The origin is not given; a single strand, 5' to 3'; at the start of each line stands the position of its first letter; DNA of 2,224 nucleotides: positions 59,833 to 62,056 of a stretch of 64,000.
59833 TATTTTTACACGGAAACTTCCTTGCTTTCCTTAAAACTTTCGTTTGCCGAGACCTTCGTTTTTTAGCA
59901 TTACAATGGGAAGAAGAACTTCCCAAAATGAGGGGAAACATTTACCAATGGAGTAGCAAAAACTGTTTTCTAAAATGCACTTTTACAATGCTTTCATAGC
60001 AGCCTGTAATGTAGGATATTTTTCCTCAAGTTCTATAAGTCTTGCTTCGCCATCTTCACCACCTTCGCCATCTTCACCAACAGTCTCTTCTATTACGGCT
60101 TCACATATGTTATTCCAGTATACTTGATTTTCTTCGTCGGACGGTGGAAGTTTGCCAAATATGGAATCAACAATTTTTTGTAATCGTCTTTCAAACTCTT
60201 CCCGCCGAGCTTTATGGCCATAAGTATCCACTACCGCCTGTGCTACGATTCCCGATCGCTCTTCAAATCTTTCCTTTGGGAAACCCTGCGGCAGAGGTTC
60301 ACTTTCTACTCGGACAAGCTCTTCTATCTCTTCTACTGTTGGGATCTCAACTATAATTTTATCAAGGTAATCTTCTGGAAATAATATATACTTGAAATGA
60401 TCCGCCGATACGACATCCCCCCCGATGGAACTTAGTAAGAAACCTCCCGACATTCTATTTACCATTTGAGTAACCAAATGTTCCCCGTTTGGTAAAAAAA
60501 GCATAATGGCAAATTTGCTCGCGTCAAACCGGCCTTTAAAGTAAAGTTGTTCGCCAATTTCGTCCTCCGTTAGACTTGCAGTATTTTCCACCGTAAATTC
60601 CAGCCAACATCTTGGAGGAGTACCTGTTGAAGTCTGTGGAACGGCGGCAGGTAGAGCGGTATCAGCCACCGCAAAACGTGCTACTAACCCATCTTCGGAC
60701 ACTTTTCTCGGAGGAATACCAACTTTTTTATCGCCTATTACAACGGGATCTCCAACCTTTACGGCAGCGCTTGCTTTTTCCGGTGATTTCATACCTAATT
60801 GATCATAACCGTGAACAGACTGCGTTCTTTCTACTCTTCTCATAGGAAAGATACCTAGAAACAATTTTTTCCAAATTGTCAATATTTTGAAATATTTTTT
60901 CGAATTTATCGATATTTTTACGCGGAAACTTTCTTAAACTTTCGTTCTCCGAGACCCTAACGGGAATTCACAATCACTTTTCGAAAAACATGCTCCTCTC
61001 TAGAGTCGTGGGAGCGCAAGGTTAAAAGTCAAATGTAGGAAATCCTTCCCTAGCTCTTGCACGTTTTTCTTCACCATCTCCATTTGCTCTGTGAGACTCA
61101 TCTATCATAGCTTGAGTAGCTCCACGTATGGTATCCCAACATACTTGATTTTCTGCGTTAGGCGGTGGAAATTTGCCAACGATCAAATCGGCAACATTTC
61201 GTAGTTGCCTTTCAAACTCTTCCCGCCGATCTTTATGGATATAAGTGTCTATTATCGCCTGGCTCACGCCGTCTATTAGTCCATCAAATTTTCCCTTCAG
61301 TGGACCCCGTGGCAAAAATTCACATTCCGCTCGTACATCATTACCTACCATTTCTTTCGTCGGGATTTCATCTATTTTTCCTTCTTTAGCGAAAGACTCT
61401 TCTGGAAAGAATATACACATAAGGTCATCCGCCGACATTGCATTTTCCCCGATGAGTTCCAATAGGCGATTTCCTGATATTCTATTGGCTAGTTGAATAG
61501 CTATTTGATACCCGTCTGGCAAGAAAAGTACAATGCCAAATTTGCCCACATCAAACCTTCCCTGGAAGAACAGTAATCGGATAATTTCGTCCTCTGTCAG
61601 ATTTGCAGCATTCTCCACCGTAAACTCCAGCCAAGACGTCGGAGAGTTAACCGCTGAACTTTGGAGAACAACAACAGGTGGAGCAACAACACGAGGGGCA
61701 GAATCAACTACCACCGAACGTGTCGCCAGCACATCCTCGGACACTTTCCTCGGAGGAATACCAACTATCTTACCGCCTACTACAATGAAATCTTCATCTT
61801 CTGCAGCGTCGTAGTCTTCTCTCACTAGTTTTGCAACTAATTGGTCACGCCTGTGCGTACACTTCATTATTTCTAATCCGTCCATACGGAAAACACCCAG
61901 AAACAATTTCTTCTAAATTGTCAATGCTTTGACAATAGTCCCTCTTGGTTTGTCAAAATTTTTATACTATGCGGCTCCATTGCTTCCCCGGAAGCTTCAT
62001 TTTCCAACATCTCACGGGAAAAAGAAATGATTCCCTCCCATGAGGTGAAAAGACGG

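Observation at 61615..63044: Mosaic identity between paralogs 3 and 4: a near-identical 198-nt block inside otherwise diverged genes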

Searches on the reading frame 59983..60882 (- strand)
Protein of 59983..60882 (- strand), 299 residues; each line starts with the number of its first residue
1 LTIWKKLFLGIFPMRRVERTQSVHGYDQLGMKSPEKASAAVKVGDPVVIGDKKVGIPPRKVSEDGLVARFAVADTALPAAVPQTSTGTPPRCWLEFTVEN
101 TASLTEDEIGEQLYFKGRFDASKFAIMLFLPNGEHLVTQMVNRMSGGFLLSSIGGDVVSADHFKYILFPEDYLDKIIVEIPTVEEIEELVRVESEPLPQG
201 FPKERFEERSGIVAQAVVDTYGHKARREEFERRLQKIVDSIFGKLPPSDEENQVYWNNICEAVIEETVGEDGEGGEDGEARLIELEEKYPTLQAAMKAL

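Call 4: search_protein_families(library=pfam, proteins=[window:59983-60882:-], max_evalue=1)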
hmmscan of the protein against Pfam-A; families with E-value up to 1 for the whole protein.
window:59983-60882:- (299 aa): 0 families

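Call 5: search_protein_families(library=ncbifam, proteins=[window:59983-60882:-], max_evalue=1)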
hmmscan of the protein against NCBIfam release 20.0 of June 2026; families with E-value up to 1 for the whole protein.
window:59983-60882:- (299 aa): 0 families

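Call 58: search_protein_families(library=padloc, proteins=[window:59983-60843:-], max_evalue=1)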
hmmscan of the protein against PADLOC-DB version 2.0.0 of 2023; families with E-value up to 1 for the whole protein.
window:59983-60843:- (286 aa): 0 families

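Call 59: search_protein_families(library=phrogs, proteins=[window:59983-60843:-], max_evalue=1)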
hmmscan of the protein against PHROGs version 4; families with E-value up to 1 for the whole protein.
window:59983-60843:- (286 aa): 1 family
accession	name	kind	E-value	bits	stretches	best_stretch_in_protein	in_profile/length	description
phrog_17309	-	unknown function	0.33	12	0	154-164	25-35/49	-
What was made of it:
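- Tried and rejected: Pfam, NCBIfam, PADLOC and PHROGs scans of the paralogs gave nothing credible (calls 4, 5, 58, 59).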

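Call 72: find_encoding_contigs(protein=window:59983-60843:-, flank=6000, max_places=6)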
Protein window:59983-60843:- (286 aa): no gene with exactly this product is on record in the collection.

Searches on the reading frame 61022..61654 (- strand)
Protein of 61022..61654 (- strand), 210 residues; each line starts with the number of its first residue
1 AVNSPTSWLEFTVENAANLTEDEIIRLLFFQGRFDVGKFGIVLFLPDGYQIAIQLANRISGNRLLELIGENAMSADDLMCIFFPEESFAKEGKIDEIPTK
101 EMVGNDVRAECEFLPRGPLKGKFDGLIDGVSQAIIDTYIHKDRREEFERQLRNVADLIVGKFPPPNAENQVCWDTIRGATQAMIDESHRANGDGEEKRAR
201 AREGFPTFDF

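Call 68: predict_structure(alignment_id=A6)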
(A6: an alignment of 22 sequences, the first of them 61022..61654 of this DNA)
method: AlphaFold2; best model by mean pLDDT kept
length: 210 residues; sequences in the alignment: 22
mean_pLDDT: 90.3   pTM: 0.87
mean pLDDT of the five models: 90.3, 89.4, 88.5, 88.3, 87.2
residues with pLDDT >= 90: 157; 70-90: 40; 50-70: 10; < 50: 3
segments of 3 or more residues with pLDDT < 50: 91-93
pLDDT, mean of each block of 10 residues (from residue 1): 85 96 95 93 97 98 98 95 75 69 91 75 92 93 93 97 97 97 86 86 88
secondary structure, 60 per line:
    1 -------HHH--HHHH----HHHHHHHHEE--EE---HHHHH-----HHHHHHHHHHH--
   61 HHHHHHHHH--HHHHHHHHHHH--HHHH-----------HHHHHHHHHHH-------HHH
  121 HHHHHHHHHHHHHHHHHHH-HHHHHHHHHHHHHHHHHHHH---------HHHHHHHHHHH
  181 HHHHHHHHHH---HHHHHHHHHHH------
elements in order: H13-16 H21-28 H38-42 H48-58 H61-69 H72-82 H85-88 H100-110 H118-139 H141-160 H170-190 H194-204

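Call 70: fold_search(model_id=the predicted structure, library=pdb)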
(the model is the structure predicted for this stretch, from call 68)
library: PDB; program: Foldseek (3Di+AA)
matches with E <= 10: 350; with E <= 0.001: 0
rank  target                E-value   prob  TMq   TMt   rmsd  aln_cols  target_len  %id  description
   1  9n0c_B                5.3e-01  0.15  0.20  0.19  15.9       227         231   14  Crystal structure of Melanotaenia fluviatilis estrogen receptor alpha ligand binding domain complexed with Bisphenol B (released 2026-01-28)
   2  7cgf_A                5.8e-01  0.12  0.18  0.12  20.9       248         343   10  Crystal Structure of PUF-8 in Complex with PBE-RNA (released 2021-07-07)
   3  7cgk_A                8.1e-01  0.10  0.19  0.12  20.3       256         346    9  Crystal Structure of PUF-8 in Complex with PBE-RNA (released 2021-07-07)
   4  5lmf_B                1.1e+00  0.07  0.18  0.13  17.9       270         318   10  Structure of C-terminal domain from S. cerevisiae Pat1 decapping activator bound to Dcp2 HLM3 peptide (region 484-500) (released 2017-08-16)
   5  9n03_B                1.2e+00  0.10  0.19  0.18  13.2       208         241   15  Crystal structure of Melanotaenia fluviatilis estrogen receptor alpha ligand binding domain complexed with Bisphenol A (released 2026-01-28)
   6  7cgg_A                1.2e+00  0.08  0.18  0.12  18.6       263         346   11  Crystal Structure of PUF-8 in Complex with PBE-RNA (released 2021-07-07)
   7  6s4n_D                1.3e+00  0.13  0.21  0.20  12.8       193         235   11  LXRbeta ligand binding domain in comlpex with small molecule inhibitors (released 2019-11-27)
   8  7vue_A                1.3e+00  0.12  0.22  0.21  14.2       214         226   10  Structural insight of the molecular mechanism of cilofexor bound to FXR (released 2022-03-16)
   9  3ui7_B                1.5e+00  0.09  0.23  0.18  13.7       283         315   10  Discovery of orally active pyrazoloquinoline as a potent PDE10 inhibitor for the management of schizophrenia (released 2011-12-21)
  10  7cgm_A                1.5e+00  0.07  0.18  0.12  20.8       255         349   10  Crystal Structure of PUF-8 in Complex with PBE-RNA (released 2021-07-07)
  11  4dk8_A                1.6e+00  0.11  0.23  0.22  17.5       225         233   12  Crystal structure of LXR ligand binding domain in complex with partial agonist 5 (released 2012-03-21)
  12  3bx2_B                1.6e+00  0.10  0.23  0.17  14.7       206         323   15  Puf4 RNA binding domain bound to HO endonuclease RNA 3' UTR recognition sequence (released 2008-03-11)
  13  8g9j                  1.6e+00  0.09  0.19  0.20  15.5       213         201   14  Geometrically programmable nanomaterial construction using regularized protein building blocks (released 2024-03-13)
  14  4n1y_A                1.6e+00  0.09  0.21  0.20  15.2       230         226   15  Crystal Structure of the Pacific Oyster Estrogen Receptor Ligand Binding Domain (released 2014-02-12)
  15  1pq9_A                1.6e+00  0.09  0.21  0.20  15.5       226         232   12  HUMAN LXR BETA HORMONE RECEPTOR COMPLEXED WITH T0901317 COMPLEX (released 2003-09-09)
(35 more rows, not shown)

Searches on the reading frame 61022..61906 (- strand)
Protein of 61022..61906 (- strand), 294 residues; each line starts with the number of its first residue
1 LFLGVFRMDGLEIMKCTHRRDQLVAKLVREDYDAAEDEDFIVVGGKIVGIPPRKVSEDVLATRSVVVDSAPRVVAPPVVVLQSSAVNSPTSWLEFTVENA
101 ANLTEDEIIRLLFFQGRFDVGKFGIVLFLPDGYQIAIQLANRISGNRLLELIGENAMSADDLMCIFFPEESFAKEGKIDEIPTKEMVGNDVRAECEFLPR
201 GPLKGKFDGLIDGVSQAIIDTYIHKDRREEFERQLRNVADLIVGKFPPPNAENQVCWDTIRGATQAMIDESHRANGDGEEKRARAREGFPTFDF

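Call 4: search_protein_families(library=pfam, proteins=[window:61022-61906:-], max_evalue=1)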
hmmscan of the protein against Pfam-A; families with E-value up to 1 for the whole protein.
window:61022-61906:- (294 aa): 0 families

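Call 5: search_protein_families(library=ncbifam, proteins=[window:61022-61906:-], max_evalue=1)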
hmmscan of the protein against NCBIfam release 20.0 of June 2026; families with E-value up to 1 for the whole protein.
window:61022-61906:- (294 aa): 0 families

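Call 36: predict_structure(alignment_id=A3)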
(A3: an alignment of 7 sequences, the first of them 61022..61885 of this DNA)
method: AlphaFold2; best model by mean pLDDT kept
length: 287 residues; sequences in the alignment: 7
mean_pLDDT: 71.0   pTM: 0.66
mean pLDDT of the five models: 71.0, 70.7, 69.6, 69.0, 66.5
residues with pLDDT >= 90: 103; 70-90: 83; 50-70: 19; < 50: 82
segments of 3 or more residues with pLDDT < 50: 1-77, 168-170
pLDDT, mean of each block of 10 residues (from residue 1): 28 30 30 33 34 33 32 45 89 93 87 90 96 96 93 87 61 77 80 60 91 90 92 92 94 91 82 85 71
secondary structure, 60 per line:
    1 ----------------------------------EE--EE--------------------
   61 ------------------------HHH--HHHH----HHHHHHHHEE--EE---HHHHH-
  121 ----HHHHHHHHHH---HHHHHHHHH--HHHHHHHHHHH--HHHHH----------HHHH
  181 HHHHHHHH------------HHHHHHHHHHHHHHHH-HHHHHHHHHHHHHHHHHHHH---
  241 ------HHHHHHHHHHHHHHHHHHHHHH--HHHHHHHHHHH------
elements in order: H90-93 H98-105 H115-119 H125-134 H138-146 H149-159 H162-166 H177-188 H201-216 H218-237 H247-268 H271-281

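Call 38: search_protein_representatives(alignment_id=A3)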
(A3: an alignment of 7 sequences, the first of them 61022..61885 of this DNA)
Query: 7 sequences, 287 profile positions. Proteins with E-value up to 0.001 (for the whole library): 38; up to 1e-10: 29; up to 1e-30: 23. The best 38 are listed.
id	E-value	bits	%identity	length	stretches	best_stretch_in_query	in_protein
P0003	6.0e-149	511.3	-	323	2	48-282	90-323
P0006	5.3e-138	475.3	-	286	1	1-286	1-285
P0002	3.1e-113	394.1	-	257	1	48-285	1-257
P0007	1.1e-93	330.0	-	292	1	1-285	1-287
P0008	1.3e-89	316.6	-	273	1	1-281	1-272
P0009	1.1e-85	303.6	-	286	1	1-282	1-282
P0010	7.7e-82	291.0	-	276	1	1-280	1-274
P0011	1.3e-80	287.0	-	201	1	86-286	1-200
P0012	1.0e-79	284.1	-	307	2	1-209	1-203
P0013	1.0e-76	274.2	-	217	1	78-285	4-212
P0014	5.2e-75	268.6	-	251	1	1-253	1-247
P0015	5.6e-71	255.4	-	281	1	1-282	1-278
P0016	2.1e-69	250.3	-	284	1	31-278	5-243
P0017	6.1e-68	245.4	-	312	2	111-285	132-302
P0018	1.1e-65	238.1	-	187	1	110-282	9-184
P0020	2.8e-62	226.8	-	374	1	1-282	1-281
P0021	4.9e-62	226.0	-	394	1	1-282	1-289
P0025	2.2e-37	145.1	-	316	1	3-268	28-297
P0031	1.8e-15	73.3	-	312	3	118-167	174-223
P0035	2.1e-05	40.2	-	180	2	29-105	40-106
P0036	7.7e-05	38.3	-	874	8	165-215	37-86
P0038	1.8e-04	37.1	-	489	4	147-216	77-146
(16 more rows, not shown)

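Call 39: fold_search(model_id=the predicted structure, library=pdb)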
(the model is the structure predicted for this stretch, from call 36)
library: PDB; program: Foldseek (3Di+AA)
matches with E <= 10: 376; with E <= 0.001: 0
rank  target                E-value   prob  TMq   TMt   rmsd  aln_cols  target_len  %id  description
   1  3bx2_B                8.6e-01  0.15  0.18  0.17  14.2       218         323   16  Puf4 RNA binding domain bound to HO endonuclease RNA 3' UTR recognition sequence (released 2008-03-11)
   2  3p88_A                8.6e-01  0.14  0.18  0.21  12.5       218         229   11  FXR bound to isoquinolinecarboxylic acid (released 2011-08-31)
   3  9n0c_B                9.0e-01  0.12  0.15  0.18  14.5       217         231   14  Crystal structure of Melanotaenia fluviatilis estrogen receptor alpha ligand binding domain complexed with Bisphenol B (released 2026-01-28)
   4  9k83_A                9.8e-01  0.10  0.16  0.19  15.9       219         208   10  Cryo-EM structure of designed zinc-induced filament Fiber-n6-Zn1-HEHE-43 (released 2025-10-29)
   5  9grz                  9.8e-01  0.09  0.17  0.17  15.9       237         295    9  Cryo-EM structure of human SLC35B1 with AMP-PNP (released 2025-05-21)
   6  4dk8_A                1.0e+00  0.15  0.18  0.21  15.8       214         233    9  Crystal structure of LXR ligand binding domain in complex with partial agonist 5 (released 2012-03-21)
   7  5avl_A                1.1e+00  0.10  0.16  0.19  14.9       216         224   14  Crystal structure of LXRalpha in complex with tert-butyl benzoate analog, compound 32b (released 2015-08-26)
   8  9h65_B                1.1e+00  0.09  0.16  0.18  14.5       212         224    9  Steroidal Selective Modulators of FXR with Therapeutic Potential (released 2025-09-10)
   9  7cgg_A                1.1e+00  0.09  0.15  0.13  18.3       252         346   10  Crystal Structure of PUF-8 in Complex with PBE-RNA (released 2021-07-07)
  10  7cgf_A                1.1e+00  0.09  0.14  0.12  20.2       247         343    8  Crystal Structure of PUF-8 in Complex with PBE-RNA (released 2021-07-07)
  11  4j5w_C                1.2e+00  0.11  0.17  0.20  14.5       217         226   12  Crystal Structure of the apo-PXR/RXRalpha LBD Heterotetramer Complex (released 2013-08-21)
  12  6s4u_B                1.2e+00  0.16  0.18  0.21  12.6       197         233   12  LXRbeta ligand binding domain in comlpex with small molecule inhibitors (released 2019-11-27)
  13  5y44_A                1.2e+00  0.14  0.18  0.22  13.7       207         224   11  A novel moderator XD4 for bile acid receptor (released 2019-02-20)
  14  3bwt                  1.2e+00  0.08  0.14  0.13  17.9       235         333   13  Crystal structure of the RNA binding domain of Puf4 from Saccharomyces cerevisiae (released 2008-03-11)
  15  8g9j                  1.3e+00  0.10  0.15  0.20  15.4       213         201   14  Geometrically programmable nanomaterial construction using regularized protein building blocks (released 2024-03-13)
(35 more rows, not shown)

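Call 40: search_protein_families(library=pfam, proteins=[P0025, P0031, P0035, P0036, P0038, P0021, P0020], max_evalue=0.01)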
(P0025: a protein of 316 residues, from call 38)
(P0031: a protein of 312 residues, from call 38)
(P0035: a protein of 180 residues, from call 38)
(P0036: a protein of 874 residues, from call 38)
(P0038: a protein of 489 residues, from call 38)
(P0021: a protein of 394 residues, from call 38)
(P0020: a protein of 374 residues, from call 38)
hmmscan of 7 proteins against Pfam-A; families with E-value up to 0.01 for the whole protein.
P0025 (316 aa): 0 families

P0031 (312 aa): 0 families

P0035 (180 aa): 0 families

P0036 (874 aa): 11 families
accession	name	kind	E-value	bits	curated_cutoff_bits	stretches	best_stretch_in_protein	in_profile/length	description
PF05184.20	SapB_1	-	7.6e-73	240.4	25.2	8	212-248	2-38/38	Saposin-like type B, region 1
PF03489.22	SapB_2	-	8.6e-65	214.7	21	8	254-286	2-34/34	Saposin-like type B, region 2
PF20825.2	Saposin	-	3.4e-44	150.5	27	4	213-288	2-77/131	Saposin-like domain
PF00610.27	DEP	-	3.2e-06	27.4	32.7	0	588-601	20-33/72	Domain found in Dishevelled, Egl-10, and Pleckstrin (DEP)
PF16201.10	NopRA1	-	7.4e-06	26.1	29.6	0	213-246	150-183/199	Nucleolar pre-ribosomal-associated protein 1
PF22897.2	TIL_2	-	1.7e-05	24.9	24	0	764-793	5-34/44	TIL-like domain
PF11938.13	DUF3456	-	4e-05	24.5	21.1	0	213-239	2-28/150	TLR4 regulator and MIR-interacting MSAP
PF22040.1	U9-ORF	-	0.00045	21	27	0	491-522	14-45/81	Secreted glycosylated protein U9-ORF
PF18022.7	Lectin_C_term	-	0.0023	18.7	27.1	0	752-794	33-75/102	Ricin-type beta-trefoil lectin C-terminal domain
PF03477.21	ATP-cone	-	0.0074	17.3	25.8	0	216-244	39-67/88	ATP cone domain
PF21389.3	CASTOR1_ACT-like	-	0.0089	16.5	27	0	251-280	49-79/82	Cytosolic arginine sensor for mTORC1 subunit 1/2, ACT-like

P0038 (489 aa): 17 families
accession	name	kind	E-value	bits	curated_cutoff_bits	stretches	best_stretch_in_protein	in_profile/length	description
PF03489.22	SapB_2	-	4.4e-58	193.3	21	5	36-69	1-34/34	Saposin-like type B, region 2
PF05184.20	SapB_1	-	3e-55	184.1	25.2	5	84-121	1-38/38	Saposin-like type B, region 1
PF20825.2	Saposin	-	1.5e-22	80.4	27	4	87-160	3-76/131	Saposin-like domain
PF02199.20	SapA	-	1.3e-14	54.2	22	1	459-489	2-32/33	Saposin A-type domain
PF17722.6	IFTAP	-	4.3e-06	27.3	29.3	0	106-150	134-178/234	Intraflagellar transport-associated protein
PF13023.12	HD_3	-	1.7e-05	25.2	22.5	0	99-136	72-109/165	HD domain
PF14225.11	MOR2-PAG1_C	-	9.1e-05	22.7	25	0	89-170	123-199/252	Cell morphogenesis C-terminal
PF20145.4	ARMET_N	-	0.00011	23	26.9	0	375-418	2-47/96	ARMET, N-terminal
PF25118.1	EFL1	-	0.00012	23.2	30.9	0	80-121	37-78/89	Elongation factor-like GTPase 1-like domain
PF17958.7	EF-hand_13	-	0.0009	19.4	22.6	0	196-237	20-62/90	EF-hand domain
PF04413.22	Glycos_transf_N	-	0.0018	18.3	23.9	0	189-243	51-107/179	3-Deoxy-D-manno-octulosonic-acid transferase (kdotransferase)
PF08349.16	DUF1722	-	0.0033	18.1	22.5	0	83-132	25-74/117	Protein of unknown function (DUF1722)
PF20926.3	Htt_N-HEAT_1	-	0.0053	17.6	31.2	0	281-339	43-99/152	Huntingtin, N-terminal HEAT 1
PF16679.11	CDT1_C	-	0.0059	17.6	25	0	271-306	56-91/96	DNA replication factor Cdt1 C-terminal domain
PF21658.2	LNYV_PP_C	-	0.0065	16.9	27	0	42-55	19-32/60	Lettuce necrotic yellow virus phosphoprotein C-terminal domain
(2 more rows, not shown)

P0021 (394 aa): 0 families

P0020 (374 aa): 0 families

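Call 41: search_solved_structures(query=A3, max_evalue=10, show_alignments=3)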
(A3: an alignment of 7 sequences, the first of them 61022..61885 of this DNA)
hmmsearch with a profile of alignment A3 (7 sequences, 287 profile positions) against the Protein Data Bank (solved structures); distinct sequences matched with E-value up to 10: 1.
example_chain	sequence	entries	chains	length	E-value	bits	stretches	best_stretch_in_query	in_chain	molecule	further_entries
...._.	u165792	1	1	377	0.77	12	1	100-145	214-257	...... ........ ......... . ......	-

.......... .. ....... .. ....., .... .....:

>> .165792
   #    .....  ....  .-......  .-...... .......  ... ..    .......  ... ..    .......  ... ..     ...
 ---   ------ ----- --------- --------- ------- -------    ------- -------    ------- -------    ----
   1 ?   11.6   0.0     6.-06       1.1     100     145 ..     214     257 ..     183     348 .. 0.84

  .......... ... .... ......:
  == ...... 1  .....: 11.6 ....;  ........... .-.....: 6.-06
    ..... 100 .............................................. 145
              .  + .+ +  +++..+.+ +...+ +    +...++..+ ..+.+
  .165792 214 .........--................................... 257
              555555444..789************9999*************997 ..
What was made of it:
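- Tried and rejected: A profile search of PDB sequences gave only a chance serpin hit at E = 0.77 (call 41).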

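Call 58: search_protein_families(library=padloc, proteins=[window:61022-61885:-], max_evalue=1)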
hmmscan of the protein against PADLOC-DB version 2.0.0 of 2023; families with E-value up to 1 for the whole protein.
window:61022-61885:- (287 aa): 0 families

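Call 59: search_protein_families(library=phrogs, proteins=[window:61022-61885:-], max_evalue=1)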
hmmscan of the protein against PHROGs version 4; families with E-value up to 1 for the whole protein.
window:61022-61885:- (287 aa): 0 families

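Call 71: find_encoding_contigs(protein=window:61022-61885:-, flank=6000, max_places=6)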
Protein window:61022-61885:- (287 aa): no gene with exactly this product is on record in the collection.
